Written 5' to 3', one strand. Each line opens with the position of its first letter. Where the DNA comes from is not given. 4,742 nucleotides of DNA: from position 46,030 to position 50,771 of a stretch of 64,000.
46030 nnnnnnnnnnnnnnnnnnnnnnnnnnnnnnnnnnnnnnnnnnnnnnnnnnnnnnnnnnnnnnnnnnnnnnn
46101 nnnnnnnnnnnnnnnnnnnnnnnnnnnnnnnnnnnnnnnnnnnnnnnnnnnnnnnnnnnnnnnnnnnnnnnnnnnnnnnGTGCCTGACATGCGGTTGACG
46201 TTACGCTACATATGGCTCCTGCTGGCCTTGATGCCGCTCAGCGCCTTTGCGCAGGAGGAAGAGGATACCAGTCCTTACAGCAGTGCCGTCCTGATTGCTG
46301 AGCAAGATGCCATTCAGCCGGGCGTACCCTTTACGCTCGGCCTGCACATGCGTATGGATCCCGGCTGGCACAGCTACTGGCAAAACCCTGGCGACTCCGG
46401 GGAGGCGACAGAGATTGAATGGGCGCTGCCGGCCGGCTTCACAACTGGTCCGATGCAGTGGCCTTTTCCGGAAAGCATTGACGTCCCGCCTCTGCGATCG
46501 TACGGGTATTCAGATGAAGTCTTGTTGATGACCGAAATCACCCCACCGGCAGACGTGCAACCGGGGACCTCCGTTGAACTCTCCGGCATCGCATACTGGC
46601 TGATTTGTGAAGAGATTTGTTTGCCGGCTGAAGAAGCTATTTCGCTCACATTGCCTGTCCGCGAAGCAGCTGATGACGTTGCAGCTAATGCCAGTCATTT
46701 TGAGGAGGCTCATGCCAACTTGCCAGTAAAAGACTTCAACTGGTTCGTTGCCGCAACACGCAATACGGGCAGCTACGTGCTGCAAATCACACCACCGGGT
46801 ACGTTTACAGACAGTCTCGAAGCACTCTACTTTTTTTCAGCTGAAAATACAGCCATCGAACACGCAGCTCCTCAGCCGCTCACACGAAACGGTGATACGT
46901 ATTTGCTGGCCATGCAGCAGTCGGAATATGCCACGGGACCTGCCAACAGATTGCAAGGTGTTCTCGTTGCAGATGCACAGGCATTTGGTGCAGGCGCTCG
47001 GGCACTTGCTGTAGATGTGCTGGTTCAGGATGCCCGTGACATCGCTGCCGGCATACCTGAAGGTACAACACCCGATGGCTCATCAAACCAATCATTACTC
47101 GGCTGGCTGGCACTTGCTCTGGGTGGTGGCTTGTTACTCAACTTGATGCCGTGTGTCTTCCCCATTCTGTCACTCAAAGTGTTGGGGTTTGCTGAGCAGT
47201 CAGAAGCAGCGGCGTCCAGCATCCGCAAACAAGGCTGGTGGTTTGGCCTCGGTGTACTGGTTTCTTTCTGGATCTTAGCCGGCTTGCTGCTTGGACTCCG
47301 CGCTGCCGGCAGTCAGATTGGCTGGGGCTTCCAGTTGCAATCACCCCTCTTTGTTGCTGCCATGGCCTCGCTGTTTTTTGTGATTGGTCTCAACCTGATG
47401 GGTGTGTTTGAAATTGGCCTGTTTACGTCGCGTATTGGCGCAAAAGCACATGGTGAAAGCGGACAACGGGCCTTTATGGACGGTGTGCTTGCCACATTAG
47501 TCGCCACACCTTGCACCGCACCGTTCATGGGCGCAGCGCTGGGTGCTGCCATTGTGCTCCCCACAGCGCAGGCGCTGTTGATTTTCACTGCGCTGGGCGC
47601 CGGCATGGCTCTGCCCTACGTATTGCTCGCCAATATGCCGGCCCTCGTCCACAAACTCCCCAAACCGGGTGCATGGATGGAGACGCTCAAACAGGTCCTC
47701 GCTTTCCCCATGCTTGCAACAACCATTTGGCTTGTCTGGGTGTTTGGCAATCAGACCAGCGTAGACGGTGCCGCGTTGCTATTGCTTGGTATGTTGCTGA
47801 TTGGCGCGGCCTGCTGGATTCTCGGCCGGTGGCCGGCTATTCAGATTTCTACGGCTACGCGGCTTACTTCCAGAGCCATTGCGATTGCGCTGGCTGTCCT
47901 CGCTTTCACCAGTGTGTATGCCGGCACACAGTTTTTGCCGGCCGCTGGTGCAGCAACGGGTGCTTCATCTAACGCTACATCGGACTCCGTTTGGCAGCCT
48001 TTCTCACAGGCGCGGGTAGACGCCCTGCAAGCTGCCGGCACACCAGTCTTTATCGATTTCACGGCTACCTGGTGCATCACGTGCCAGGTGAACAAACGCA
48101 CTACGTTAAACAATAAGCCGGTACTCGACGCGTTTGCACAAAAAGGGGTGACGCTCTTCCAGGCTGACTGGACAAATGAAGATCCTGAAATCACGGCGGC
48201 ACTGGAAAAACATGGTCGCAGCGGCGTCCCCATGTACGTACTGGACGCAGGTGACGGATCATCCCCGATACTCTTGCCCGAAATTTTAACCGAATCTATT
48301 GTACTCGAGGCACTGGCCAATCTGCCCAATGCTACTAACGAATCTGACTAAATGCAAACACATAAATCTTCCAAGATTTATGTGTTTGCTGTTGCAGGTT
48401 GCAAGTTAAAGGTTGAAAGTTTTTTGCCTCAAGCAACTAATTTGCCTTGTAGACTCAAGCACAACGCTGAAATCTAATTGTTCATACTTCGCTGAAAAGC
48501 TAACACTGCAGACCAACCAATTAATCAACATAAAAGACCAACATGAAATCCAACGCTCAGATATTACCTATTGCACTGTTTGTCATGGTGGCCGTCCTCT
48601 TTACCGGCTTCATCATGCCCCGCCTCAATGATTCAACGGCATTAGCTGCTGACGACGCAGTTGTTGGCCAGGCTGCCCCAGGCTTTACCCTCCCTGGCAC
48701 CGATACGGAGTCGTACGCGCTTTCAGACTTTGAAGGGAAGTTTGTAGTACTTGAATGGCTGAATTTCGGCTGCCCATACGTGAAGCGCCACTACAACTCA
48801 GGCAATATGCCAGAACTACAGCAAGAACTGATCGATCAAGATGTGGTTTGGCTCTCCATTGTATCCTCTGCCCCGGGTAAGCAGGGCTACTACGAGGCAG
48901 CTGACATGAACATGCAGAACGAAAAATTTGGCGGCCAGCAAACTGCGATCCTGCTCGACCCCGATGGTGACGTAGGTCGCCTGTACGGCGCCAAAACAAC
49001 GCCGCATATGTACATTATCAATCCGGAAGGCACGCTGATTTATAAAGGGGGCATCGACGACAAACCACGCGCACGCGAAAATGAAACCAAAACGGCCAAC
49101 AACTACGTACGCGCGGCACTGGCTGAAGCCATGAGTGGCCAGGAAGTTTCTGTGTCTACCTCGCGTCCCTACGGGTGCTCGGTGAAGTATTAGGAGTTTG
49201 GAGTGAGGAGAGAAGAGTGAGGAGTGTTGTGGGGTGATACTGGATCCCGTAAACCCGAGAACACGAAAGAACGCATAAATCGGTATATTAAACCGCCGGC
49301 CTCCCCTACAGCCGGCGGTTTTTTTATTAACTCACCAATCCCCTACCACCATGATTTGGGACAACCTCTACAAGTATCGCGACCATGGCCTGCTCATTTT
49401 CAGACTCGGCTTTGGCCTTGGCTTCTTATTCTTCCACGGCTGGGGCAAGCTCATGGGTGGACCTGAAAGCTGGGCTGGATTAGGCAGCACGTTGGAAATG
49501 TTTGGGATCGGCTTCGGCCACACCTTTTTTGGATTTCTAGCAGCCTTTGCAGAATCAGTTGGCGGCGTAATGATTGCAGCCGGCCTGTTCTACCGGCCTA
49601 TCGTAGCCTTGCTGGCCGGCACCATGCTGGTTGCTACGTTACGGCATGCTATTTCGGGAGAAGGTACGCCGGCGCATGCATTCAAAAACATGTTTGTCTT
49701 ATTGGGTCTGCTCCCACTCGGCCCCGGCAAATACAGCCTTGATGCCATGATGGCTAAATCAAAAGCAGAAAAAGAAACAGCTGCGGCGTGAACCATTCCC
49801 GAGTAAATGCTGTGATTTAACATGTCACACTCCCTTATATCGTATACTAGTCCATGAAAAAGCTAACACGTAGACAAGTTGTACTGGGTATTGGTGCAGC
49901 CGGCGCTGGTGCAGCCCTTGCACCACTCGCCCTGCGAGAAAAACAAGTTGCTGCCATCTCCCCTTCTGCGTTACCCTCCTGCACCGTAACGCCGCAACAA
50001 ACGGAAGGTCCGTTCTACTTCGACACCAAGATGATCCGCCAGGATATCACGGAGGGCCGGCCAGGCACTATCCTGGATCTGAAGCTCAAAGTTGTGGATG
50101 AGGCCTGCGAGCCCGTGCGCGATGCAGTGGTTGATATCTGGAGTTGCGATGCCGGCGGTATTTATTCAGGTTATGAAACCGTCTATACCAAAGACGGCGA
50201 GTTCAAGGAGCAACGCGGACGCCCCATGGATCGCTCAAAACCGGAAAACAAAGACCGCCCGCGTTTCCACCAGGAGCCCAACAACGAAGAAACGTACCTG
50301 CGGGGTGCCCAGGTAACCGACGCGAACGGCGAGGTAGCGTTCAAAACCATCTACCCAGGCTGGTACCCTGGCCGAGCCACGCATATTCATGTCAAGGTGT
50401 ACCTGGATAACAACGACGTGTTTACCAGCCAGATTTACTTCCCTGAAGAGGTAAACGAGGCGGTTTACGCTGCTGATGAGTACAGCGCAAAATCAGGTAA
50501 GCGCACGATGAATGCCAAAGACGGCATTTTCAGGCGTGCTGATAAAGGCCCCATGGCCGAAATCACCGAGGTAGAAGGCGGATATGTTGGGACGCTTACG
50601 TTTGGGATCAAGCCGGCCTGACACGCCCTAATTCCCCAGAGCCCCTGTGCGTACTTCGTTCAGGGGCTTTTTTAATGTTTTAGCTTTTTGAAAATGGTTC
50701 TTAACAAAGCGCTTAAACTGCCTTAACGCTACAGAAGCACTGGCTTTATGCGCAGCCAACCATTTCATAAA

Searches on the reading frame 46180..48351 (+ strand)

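Call 60: search_protein_families(library=pfam, proteins=[window:46180-48351:+], max_evalue=0.0001)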
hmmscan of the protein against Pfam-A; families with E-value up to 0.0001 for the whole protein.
window:46180-48351:+ (723 aa): 3 families
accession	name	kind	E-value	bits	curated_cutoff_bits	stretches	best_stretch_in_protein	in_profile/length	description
PF11412.14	DsbD_N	-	9.8e-19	68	25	1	40-157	6-117/119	Thiol:disulfide interchange protein DsbD, N-terminal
PF13899.12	Thioredoxin_7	-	1.1e-18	67.6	27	1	605-688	2-80/83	Thioredoxin-like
PF02683.22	DsbD_TM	-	1.2e-16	61.2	27.1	1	310-519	5-215/219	Cytochrome C biogenesis protein transmembrane domain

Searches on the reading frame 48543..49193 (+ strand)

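Call 60: search_protein_families(library=pfam, proteins=[window:48543-49193:+], max_evalue=0.0001)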
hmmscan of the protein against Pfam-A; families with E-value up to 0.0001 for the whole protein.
window:48543-49193:+ (216 aa): 2 families
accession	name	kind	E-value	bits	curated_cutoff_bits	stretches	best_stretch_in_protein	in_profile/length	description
PF00578.27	AhpC-TSA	-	1.1e-13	51.7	26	1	41-167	1-123/124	AhpC/TSA family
PF08534.16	Redoxin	-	5.7e-11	42.9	26.6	1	41-180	2-142/148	Redoxin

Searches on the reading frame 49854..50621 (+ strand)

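Call 60: search_protein_families(library=pfam, proteins=[window:49854-50621:+], max_evalue=0.0001)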
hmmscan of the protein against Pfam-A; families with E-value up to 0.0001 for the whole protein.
window:49854-50621:+ (255 aa): 1 family
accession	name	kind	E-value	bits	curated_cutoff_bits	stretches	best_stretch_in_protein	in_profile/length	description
PF00775.27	Dioxygenase_C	-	3.4e-14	53.1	27.3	1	57-117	13-72/182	Dioxygenase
